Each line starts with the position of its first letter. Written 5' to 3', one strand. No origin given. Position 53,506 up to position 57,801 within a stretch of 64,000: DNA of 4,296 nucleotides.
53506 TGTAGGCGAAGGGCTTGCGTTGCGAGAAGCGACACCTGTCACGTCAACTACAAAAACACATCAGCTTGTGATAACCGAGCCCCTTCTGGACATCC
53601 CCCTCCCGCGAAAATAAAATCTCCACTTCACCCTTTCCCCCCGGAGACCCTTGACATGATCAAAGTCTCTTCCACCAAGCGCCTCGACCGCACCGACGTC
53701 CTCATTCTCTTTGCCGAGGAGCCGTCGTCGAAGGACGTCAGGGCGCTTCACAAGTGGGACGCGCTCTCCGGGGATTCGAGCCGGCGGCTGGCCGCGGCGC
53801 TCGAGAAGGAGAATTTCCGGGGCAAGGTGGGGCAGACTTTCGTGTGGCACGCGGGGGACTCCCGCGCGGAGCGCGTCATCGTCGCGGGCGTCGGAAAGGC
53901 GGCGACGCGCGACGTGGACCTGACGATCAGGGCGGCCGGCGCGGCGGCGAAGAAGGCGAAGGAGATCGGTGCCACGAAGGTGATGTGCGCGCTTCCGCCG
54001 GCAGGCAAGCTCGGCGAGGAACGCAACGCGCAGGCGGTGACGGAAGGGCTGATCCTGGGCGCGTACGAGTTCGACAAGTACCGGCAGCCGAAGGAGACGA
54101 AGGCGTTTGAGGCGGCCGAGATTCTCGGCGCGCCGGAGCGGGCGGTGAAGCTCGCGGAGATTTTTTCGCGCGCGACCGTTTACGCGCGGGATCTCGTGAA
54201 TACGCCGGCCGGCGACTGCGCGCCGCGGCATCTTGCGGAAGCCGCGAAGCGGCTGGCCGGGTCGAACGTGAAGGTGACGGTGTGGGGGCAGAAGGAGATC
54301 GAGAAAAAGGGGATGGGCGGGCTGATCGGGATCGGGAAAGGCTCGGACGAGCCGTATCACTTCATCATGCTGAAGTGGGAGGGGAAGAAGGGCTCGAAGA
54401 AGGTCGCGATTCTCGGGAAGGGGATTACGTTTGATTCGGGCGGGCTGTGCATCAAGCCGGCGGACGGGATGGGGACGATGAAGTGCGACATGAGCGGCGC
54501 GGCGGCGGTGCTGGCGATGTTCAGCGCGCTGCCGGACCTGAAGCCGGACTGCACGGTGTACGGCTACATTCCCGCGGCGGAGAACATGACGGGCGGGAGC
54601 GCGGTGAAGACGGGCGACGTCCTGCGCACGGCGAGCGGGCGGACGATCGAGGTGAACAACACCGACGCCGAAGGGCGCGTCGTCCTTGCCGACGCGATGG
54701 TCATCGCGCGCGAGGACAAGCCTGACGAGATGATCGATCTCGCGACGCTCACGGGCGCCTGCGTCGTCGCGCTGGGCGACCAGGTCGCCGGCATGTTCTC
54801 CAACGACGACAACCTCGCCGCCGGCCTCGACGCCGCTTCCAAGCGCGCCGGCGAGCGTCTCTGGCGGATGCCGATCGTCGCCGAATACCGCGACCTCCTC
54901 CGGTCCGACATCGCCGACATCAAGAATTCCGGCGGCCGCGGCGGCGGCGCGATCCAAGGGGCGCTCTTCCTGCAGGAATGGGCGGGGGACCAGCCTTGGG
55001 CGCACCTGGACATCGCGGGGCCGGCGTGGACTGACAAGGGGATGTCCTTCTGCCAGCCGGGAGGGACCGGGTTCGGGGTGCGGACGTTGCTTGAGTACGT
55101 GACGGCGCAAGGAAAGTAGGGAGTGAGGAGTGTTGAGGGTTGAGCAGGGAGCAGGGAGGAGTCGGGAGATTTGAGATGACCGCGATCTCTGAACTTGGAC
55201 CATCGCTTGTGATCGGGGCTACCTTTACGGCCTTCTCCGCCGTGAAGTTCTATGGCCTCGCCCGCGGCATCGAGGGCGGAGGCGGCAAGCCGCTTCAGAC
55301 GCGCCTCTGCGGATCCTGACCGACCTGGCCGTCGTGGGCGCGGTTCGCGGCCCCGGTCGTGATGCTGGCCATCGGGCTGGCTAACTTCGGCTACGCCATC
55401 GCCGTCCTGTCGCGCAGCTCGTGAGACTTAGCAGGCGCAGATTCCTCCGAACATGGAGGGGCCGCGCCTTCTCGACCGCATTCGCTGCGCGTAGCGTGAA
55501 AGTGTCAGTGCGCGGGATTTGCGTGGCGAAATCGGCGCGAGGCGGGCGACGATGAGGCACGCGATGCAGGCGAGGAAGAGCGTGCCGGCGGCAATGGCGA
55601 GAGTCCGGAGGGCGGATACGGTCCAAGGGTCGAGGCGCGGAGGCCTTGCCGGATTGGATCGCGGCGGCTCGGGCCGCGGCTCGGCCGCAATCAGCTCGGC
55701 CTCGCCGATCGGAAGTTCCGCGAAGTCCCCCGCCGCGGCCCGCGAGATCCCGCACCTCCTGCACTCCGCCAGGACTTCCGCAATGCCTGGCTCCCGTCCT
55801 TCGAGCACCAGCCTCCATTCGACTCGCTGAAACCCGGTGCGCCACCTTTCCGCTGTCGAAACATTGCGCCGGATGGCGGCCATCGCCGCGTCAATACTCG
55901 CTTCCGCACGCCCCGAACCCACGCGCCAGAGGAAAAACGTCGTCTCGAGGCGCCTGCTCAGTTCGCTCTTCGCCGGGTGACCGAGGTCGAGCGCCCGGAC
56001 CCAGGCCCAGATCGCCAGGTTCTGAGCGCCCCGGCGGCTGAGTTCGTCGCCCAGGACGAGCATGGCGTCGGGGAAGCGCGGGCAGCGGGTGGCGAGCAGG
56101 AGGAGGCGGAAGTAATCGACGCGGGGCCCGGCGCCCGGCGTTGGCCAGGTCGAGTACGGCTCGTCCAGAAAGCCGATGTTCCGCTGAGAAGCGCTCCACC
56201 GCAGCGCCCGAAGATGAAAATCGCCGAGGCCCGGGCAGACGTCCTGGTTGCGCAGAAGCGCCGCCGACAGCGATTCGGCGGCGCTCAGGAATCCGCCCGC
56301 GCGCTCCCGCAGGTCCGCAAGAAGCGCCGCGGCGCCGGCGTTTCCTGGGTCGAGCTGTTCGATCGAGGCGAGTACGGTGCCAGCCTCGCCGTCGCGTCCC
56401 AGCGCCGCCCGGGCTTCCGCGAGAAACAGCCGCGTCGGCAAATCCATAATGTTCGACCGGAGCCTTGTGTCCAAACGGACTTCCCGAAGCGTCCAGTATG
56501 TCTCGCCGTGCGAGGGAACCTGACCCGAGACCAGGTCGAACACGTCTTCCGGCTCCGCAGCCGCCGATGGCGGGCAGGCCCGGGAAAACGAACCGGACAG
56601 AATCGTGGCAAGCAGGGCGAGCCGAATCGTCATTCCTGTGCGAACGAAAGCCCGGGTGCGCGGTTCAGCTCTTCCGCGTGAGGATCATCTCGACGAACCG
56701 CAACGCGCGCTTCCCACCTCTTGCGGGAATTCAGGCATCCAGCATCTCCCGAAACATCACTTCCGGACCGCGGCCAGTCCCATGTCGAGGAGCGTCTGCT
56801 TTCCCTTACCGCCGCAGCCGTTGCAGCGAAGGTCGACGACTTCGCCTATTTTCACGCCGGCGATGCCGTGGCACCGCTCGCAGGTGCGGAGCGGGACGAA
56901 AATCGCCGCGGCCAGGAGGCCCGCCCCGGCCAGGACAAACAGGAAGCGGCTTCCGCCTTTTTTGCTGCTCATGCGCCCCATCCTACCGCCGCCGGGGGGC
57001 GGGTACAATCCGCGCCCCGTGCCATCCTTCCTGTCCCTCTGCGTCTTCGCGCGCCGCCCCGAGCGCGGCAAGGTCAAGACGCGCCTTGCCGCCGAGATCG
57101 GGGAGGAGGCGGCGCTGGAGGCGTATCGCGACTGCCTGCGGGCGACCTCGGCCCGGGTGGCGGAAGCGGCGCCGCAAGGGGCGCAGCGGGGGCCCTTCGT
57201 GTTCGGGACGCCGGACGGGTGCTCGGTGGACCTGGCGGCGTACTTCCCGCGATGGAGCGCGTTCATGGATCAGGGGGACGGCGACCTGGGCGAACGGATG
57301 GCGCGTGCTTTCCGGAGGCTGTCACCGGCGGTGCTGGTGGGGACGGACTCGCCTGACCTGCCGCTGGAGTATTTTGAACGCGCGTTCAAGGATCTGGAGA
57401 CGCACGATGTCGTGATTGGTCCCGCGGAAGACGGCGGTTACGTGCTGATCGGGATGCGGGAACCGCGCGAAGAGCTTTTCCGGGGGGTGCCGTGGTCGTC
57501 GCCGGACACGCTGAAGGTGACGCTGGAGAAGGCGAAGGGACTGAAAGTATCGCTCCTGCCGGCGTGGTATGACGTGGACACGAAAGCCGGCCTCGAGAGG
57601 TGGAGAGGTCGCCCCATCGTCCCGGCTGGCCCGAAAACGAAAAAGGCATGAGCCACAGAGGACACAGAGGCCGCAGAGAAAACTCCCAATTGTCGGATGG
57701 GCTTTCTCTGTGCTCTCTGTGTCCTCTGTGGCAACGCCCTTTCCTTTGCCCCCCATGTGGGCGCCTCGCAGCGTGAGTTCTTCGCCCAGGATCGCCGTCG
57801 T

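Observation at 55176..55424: Unannotated small two-TM ORF with in-frame TGA replacing the second Cys of a CxxC motif: candidate selenoprotein (CGSU)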

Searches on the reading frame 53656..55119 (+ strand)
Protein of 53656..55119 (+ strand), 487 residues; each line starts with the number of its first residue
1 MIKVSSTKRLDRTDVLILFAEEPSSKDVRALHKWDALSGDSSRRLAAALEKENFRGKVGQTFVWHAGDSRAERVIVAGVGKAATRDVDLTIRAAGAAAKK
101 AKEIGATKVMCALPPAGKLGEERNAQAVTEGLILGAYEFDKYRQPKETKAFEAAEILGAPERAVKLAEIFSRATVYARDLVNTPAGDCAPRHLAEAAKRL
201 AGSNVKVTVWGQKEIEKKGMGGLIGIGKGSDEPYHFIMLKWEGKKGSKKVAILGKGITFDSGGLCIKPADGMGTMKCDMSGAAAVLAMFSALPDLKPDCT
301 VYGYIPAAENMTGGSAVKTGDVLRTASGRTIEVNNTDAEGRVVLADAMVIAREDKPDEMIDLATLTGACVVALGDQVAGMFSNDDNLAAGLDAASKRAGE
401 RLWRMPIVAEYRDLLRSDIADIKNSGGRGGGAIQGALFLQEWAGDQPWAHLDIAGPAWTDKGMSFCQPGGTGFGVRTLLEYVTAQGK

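Call 30: search_protein_families(library=pfam, proteins=[window:53656-55119:+], max_evalue=0.001)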
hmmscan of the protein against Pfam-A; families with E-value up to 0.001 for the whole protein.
window:53656-55119:+ (487 aa): 2 families
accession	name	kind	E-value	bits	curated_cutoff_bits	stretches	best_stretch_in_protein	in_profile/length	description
PF00883.26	Peptidase_M17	-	3.3e-117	391.6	25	1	176-478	2-309/310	Cytosol aminopeptidase family, catalytic domain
PF02789.23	Peptidase_M17_N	-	6.6e-24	84.7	23.4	1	30-146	14-129/129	Cytosol aminopeptidase family, N-terminal domain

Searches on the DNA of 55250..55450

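Call 35: search_rna_families(source=window, start=55250, end=55450, threshold=evalue, max_evalue=10)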
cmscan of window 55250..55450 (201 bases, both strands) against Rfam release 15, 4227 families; matches with E-value up to 10: 5.
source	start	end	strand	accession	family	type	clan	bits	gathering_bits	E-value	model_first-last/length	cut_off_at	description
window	55317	55407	+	RF03341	mir-943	Gene; miRNA;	-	13.8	95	9.7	1-98/98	no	mir-943 microRNA precursor family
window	55307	55374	-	RF04287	mir-9195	Gene; miRNA;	-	13.7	90.5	4.9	1-87/87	no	mir-9195 microRNA precursor family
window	55251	55300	+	RF01729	Termite-flg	Cis-reg;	-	13.5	40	4.2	1-106/106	no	Termite-flg RNA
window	55304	55372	-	RF03009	malK-III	Cis-reg;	-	11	50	9.4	1-94/94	no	malK-III RNA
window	55250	55317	-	RF02816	HBV_PRE_1151-1410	Cis-reg;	-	8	82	3.9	1-72/259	3'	Hepatitis B virus post-transcriptional regulatory element 1151-1410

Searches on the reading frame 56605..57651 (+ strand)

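Call 30: search_protein_families(library=pfam, proteins=[window:56605-57651:+], max_evalue=0.001)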
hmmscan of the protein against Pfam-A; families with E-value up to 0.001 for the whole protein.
window:56605-57651:+ (348 aa): 1 family
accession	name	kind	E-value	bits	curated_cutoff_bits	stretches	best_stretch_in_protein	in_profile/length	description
PF09837.15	DUF2064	-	2.3e-32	111.8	25.8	1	200-299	16-120/120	Uncharacterized protein conserved in bacteria (DUF2064)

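Call 68: search_protein_families(library=ncbifam, proteins=[window:56605-57651:+], max_evalue=0.00001)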
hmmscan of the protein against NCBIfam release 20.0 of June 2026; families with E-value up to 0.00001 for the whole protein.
window:56605-57651:+ (348 aa): 1 family
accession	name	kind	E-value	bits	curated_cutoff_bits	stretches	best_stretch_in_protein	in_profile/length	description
TIGR04282.1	glyco_like_cofC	hypoth_equivalog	7.4e-51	172.6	134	1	145-328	1-187/189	TIGR04282 family arsenosugar biosynthesis glycosyltransferase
